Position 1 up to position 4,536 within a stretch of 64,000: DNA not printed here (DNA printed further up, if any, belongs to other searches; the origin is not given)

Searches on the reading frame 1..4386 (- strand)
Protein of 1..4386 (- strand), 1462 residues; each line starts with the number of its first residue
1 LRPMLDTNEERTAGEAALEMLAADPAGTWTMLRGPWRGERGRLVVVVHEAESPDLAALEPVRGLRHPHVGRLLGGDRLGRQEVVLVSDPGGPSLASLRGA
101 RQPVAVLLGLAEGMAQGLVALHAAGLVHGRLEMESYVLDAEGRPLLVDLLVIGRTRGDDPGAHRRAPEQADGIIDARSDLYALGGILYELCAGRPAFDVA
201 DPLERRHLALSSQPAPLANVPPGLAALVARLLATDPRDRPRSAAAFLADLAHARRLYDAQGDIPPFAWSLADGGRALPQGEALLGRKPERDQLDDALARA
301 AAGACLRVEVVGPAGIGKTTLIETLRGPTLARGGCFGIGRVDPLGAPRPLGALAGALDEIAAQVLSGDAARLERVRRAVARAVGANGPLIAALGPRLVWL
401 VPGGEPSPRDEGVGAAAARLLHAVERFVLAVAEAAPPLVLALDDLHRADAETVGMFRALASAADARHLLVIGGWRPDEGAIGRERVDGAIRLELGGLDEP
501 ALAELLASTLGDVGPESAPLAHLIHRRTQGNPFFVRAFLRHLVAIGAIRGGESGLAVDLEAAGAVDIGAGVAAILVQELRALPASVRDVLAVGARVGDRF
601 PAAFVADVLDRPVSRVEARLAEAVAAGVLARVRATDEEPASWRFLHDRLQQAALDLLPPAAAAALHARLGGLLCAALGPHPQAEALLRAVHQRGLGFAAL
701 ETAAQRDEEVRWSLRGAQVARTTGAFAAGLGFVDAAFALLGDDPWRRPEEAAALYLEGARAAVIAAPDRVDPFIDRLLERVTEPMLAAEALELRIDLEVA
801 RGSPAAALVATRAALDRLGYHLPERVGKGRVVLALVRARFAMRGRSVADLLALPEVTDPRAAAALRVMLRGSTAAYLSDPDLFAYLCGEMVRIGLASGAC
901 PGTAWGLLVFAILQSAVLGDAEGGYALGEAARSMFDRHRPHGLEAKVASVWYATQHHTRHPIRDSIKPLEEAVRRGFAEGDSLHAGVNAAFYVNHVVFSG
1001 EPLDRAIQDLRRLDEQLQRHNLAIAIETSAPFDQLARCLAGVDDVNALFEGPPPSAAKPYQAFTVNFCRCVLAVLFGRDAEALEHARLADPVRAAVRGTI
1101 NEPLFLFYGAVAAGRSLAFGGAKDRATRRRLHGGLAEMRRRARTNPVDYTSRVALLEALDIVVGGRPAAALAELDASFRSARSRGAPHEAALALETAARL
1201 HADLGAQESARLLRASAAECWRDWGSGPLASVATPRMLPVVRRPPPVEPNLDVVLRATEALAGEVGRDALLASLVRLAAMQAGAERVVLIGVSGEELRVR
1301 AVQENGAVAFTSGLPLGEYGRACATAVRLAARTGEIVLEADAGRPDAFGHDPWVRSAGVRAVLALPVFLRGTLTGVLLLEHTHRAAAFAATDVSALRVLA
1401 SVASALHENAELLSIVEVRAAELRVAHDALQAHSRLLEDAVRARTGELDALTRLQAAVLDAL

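Call 52: search_protein_families(library=pfam, proteins=[window:1-4386:-], max_evalue=0.01)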
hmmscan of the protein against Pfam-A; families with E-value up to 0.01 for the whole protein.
window:1-4386:- (1462 aa): 5 families
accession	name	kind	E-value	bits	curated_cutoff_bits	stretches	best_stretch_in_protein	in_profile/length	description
PF13191.12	AAA_16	-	2.6e-24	87.1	32.6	1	283-471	2-167/167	AAA ATPase domain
PF01590.32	GAF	-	3.3e-10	41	22.4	1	1268-1404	3-130/133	GAF domain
PF13185.12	GAF_2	-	8.3e-05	23.2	28.6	1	1323-1404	54-132/136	GAF domain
PF00069.31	Pkinase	-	0.0026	17.6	31.7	1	165-242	164-254/263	Protein kinase domain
PF13401.12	AAA_22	-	0.0035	18.1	27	0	310-468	10-115/130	AAA domain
